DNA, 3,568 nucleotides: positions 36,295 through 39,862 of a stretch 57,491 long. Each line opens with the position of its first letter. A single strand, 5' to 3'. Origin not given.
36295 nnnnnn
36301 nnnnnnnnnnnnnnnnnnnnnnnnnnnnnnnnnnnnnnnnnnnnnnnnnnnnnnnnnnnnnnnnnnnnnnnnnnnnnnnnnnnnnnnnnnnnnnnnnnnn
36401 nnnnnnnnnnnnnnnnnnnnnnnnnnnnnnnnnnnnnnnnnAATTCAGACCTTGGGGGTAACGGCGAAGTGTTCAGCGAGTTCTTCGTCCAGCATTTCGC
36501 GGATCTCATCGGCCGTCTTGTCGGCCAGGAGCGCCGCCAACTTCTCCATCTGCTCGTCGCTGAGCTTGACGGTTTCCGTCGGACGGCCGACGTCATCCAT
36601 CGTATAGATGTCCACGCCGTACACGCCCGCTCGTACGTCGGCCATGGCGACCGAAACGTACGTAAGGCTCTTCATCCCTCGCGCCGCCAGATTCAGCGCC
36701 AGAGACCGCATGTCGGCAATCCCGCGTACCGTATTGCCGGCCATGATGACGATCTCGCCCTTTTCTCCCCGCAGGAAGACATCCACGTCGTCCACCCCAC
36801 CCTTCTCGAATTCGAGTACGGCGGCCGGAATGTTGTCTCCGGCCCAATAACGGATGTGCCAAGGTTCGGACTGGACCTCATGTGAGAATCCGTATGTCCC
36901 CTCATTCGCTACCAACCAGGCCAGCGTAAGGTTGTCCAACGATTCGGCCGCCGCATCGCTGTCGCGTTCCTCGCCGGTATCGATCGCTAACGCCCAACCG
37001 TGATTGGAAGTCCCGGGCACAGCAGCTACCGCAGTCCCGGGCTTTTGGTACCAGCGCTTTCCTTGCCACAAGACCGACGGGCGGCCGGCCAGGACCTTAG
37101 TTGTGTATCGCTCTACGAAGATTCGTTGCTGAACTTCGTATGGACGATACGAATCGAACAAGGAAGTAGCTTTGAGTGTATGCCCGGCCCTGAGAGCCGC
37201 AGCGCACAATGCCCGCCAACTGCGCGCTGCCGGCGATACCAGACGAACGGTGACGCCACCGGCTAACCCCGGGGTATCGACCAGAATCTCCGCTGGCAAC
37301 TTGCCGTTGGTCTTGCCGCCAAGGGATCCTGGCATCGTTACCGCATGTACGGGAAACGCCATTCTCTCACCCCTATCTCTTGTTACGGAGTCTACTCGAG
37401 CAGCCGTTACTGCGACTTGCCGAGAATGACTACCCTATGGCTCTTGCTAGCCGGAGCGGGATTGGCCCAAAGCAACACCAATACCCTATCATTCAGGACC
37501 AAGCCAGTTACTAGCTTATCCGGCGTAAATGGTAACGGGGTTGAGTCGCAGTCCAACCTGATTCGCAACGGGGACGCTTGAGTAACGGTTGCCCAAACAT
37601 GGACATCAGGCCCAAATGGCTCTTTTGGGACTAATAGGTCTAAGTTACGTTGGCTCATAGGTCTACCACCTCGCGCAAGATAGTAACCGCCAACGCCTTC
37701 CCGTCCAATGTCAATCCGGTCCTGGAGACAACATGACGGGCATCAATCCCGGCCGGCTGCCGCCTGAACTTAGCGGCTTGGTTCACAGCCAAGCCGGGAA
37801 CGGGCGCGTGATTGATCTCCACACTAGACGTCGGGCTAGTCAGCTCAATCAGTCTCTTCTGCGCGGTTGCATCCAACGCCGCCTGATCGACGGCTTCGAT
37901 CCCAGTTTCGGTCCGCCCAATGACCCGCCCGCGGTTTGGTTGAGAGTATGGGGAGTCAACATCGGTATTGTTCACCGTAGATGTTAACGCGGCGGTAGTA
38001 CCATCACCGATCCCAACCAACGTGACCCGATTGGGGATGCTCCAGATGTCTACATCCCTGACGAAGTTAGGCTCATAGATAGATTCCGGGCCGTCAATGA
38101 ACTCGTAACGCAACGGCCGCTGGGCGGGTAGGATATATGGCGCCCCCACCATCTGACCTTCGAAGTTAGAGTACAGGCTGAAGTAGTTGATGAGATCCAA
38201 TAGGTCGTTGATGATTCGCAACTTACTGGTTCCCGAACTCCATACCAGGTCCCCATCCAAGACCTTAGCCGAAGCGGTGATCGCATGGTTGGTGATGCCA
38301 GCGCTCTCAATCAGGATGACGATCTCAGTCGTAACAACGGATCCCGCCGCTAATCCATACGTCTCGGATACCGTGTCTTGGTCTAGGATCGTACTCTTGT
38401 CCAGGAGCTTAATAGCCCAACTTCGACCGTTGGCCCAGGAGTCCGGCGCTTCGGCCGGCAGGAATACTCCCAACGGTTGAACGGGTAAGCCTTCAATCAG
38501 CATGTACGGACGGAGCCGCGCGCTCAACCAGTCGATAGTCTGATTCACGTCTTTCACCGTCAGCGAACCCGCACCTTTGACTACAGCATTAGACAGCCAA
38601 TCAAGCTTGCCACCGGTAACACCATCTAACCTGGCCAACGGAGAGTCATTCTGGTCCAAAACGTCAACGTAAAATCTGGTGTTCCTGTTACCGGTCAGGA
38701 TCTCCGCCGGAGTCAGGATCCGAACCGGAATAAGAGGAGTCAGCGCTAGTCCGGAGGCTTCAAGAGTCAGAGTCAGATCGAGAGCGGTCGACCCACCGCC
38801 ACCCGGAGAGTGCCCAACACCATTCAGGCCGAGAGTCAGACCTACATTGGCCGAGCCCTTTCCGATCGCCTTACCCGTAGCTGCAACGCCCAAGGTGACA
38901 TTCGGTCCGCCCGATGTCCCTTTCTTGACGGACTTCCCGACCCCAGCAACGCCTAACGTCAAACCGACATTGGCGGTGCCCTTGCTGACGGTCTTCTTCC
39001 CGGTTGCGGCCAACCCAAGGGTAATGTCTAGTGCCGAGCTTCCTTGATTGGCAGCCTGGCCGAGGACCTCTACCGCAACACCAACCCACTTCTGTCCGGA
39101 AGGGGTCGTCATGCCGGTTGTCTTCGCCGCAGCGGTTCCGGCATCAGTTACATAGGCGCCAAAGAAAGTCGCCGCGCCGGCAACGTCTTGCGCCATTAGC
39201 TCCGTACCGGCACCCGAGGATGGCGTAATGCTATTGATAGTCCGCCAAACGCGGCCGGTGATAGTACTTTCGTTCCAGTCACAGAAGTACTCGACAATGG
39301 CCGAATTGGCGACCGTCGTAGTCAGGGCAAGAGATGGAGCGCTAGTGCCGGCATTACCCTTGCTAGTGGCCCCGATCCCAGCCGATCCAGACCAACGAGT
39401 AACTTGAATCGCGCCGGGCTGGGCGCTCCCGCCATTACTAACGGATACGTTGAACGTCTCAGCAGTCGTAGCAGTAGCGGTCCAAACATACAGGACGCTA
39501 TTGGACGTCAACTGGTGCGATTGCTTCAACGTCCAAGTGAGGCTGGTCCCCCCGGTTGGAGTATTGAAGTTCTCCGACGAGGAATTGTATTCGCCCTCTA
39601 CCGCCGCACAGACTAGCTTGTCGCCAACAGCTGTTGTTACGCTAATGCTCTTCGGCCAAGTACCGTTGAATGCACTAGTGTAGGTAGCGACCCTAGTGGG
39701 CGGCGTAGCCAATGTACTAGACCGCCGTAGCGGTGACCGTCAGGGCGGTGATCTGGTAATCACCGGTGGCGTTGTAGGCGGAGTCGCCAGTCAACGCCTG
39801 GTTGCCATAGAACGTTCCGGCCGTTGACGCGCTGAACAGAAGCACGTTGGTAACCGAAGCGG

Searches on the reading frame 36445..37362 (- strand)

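Call 98: search_protein_families(library=phrogs, proteins=[window:36445-37362:-], max_evalue=0.0001)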
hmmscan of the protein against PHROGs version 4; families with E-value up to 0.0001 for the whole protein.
window:36445-37362:- (305 aa): 1 family
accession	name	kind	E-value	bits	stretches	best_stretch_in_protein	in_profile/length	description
phrog_16823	-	tail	3.9e-25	88.5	1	14-186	922-1065/1948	tail length tape measure protein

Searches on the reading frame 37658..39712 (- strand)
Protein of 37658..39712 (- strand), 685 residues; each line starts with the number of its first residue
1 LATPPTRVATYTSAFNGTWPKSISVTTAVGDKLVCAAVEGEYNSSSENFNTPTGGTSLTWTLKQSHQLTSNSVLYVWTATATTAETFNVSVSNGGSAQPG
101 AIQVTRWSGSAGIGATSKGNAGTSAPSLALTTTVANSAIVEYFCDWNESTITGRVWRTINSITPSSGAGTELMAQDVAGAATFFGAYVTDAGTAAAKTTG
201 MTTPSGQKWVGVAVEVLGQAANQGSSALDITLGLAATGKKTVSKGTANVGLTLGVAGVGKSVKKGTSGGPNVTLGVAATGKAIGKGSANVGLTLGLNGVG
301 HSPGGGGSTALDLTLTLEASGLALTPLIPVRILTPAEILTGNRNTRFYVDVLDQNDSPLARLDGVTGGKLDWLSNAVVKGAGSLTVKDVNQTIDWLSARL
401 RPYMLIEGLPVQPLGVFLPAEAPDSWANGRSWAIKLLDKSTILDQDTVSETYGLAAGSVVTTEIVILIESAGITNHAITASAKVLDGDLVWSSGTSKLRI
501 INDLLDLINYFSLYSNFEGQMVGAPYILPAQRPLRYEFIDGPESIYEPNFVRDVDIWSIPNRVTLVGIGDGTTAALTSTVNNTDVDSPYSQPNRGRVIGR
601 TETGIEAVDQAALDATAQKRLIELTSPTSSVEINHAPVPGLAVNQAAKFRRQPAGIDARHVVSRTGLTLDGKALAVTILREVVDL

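Call 98: search_protein_families(library=phrogs, proteins=[window:37658-39712:-], max_evalue=0.0001)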
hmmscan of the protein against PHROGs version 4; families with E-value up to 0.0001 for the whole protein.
window:37658-39712:- (685 aa): 2 families
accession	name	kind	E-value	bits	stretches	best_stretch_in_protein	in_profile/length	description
phrog_1887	-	tail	4.6e-31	109.5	1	337-682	294-655/670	tail protein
phrog_26795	-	unknown function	2e-23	83.8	1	390-661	415-704/728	-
